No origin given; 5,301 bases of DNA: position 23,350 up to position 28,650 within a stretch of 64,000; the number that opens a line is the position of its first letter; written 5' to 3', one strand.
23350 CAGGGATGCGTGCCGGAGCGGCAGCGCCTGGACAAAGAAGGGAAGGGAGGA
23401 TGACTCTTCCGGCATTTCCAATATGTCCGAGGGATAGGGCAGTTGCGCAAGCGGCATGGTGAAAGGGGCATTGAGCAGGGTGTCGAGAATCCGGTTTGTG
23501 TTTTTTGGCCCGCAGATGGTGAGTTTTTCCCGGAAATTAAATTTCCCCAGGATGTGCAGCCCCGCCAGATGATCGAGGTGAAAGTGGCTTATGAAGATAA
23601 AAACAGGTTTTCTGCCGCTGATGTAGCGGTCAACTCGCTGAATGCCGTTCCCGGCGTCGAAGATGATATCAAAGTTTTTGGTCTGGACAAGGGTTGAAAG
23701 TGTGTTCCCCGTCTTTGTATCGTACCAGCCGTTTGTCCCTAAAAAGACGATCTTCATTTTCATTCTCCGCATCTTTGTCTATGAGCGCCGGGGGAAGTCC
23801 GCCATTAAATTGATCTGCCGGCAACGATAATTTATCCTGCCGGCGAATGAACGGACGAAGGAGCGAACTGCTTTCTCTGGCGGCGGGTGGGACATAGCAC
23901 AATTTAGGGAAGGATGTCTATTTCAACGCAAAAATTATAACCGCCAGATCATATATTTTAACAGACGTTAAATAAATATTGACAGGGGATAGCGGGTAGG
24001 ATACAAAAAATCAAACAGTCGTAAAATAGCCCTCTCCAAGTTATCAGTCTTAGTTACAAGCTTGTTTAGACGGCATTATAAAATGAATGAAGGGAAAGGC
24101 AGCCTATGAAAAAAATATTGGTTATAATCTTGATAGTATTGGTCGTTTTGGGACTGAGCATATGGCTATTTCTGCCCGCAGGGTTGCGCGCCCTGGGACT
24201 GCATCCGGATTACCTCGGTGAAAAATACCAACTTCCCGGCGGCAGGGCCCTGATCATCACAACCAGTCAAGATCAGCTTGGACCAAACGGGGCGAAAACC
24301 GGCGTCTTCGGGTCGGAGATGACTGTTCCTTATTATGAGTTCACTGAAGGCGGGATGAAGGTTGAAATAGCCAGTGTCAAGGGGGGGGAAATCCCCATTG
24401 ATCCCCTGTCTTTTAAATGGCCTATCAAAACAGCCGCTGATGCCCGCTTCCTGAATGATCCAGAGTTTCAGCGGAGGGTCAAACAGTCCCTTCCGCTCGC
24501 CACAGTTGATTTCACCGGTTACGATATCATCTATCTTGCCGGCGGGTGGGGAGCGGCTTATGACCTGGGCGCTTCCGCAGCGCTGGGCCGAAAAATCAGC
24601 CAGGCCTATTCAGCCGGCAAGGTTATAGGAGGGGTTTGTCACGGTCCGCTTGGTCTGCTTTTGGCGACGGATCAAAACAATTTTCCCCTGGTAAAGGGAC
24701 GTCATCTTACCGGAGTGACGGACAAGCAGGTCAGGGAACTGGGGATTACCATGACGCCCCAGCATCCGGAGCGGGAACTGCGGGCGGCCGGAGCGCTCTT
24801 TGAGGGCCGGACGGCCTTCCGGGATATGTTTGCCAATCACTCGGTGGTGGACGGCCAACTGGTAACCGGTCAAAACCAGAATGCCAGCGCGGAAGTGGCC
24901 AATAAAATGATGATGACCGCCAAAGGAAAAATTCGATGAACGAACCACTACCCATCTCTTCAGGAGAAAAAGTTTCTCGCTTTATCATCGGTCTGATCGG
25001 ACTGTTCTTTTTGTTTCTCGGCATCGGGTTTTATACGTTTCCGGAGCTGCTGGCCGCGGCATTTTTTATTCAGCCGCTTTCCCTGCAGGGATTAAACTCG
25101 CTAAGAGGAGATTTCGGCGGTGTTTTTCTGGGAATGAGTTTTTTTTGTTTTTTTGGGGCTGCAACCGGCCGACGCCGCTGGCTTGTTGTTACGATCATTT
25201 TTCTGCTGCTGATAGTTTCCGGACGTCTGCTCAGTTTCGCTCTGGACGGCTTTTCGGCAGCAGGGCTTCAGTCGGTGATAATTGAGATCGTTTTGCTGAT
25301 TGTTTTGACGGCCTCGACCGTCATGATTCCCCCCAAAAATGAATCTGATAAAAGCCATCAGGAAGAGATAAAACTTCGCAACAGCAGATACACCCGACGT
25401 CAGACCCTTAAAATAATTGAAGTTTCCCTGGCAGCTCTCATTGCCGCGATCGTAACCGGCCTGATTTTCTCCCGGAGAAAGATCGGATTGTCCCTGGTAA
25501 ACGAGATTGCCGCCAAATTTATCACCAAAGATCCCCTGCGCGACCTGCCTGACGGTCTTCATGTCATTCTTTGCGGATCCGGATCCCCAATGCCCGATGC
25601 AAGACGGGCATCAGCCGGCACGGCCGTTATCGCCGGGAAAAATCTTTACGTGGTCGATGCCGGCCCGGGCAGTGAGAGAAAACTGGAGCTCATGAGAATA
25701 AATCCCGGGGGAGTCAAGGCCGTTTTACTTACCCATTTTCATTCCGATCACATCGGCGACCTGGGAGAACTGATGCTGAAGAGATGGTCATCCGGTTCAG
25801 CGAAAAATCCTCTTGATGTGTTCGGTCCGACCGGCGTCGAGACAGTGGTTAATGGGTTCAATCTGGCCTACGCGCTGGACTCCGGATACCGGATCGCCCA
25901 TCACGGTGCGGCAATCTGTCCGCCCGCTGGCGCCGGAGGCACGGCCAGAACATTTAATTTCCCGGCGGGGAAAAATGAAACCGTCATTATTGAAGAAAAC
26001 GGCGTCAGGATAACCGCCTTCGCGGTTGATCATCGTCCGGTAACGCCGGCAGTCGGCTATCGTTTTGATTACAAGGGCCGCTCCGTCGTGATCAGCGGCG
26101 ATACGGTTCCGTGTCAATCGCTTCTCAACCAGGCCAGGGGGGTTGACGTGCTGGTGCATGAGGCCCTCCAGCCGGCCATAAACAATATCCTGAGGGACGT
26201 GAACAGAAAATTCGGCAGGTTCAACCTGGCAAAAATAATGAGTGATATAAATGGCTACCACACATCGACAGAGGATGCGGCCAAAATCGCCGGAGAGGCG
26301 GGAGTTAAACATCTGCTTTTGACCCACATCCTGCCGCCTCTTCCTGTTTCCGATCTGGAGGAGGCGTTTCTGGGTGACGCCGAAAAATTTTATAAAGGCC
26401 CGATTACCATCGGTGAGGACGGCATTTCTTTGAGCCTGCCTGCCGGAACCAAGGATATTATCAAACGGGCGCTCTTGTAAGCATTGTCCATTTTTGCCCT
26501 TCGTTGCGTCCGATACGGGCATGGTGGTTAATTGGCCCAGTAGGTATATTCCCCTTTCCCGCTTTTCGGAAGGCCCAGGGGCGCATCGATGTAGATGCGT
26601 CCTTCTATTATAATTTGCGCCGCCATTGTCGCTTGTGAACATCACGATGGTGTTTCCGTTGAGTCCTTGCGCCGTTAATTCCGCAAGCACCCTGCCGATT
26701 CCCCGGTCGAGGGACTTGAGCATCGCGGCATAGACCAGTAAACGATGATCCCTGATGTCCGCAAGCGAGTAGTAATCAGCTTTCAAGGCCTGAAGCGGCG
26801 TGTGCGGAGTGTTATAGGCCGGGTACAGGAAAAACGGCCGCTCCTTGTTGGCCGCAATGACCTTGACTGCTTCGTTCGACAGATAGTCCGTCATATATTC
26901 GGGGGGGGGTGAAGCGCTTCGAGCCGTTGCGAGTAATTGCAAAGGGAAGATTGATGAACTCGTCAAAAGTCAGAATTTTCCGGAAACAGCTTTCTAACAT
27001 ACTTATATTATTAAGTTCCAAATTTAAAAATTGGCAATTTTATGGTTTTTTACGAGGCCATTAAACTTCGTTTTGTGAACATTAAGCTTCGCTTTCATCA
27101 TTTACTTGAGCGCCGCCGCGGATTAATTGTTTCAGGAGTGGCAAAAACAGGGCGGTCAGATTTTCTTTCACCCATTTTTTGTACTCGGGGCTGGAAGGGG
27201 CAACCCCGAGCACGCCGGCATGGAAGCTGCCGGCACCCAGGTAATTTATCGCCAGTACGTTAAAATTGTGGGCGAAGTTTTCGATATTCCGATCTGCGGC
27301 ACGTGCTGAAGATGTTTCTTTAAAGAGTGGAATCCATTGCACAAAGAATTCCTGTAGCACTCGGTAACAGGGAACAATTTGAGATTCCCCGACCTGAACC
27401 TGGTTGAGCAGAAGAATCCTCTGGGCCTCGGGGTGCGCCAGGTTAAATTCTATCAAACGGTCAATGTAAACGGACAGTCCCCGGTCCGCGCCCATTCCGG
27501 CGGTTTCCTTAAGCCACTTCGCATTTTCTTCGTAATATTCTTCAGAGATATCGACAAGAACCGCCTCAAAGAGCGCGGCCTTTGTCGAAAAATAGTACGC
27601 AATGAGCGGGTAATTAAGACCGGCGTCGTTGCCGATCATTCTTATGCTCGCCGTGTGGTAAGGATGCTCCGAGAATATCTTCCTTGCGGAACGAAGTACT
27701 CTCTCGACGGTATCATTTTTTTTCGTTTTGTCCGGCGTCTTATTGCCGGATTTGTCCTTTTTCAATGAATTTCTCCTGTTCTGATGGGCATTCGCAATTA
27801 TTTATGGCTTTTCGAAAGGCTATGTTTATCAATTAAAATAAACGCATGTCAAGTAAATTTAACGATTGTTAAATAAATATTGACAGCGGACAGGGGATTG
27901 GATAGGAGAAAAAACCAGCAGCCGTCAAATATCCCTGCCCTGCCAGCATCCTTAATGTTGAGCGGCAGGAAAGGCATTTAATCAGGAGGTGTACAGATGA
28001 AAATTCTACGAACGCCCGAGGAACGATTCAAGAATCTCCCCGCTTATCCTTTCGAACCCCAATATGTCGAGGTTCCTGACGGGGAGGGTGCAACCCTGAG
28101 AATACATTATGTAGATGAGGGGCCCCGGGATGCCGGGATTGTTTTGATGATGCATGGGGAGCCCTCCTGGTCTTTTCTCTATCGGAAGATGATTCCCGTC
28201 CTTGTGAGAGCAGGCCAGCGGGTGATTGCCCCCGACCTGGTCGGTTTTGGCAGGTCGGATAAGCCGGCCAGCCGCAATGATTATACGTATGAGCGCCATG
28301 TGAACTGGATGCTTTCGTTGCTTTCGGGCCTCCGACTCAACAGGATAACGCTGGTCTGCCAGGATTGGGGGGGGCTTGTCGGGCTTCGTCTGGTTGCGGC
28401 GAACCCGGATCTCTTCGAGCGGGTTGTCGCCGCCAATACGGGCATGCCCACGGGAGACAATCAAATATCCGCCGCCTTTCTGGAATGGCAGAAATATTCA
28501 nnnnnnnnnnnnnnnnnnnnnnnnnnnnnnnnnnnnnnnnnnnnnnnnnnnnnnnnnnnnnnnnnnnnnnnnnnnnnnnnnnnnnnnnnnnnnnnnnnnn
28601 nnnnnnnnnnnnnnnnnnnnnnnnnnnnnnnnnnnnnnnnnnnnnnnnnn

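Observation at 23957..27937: Duplicated ~80 bp operator/promoter module in front of two different operons next to a TetR gene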

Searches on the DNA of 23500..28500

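Call 13: search_rna_families(source=window, start=23500, end=28500, threshold=evalue, max_evalue=1)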
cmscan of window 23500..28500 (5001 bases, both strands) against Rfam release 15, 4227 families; matches with E-value up to 1: 2.
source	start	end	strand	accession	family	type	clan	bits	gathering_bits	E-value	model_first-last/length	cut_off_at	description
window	27773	27898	+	RF02581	tsr32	Gene; sRNA;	-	23.5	98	0.16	1-151/151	no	S. aureus tsr32 small RNA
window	26617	26696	-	RF03032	narK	Cis-reg;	-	21.3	43.2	0.82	1-72/72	no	narK RNA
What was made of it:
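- On Cis-regulatory leader RNA (riboswitch/attenuator): Nothing near threshold in Rfam (call 13).
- No Rfam match reaches any family's gathering score (best 23.5 bits against 98; call 13).
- Tried and rejected: Rfam scan of 23500-28500 at permissive E-value: only two chance-level hits (call 13).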
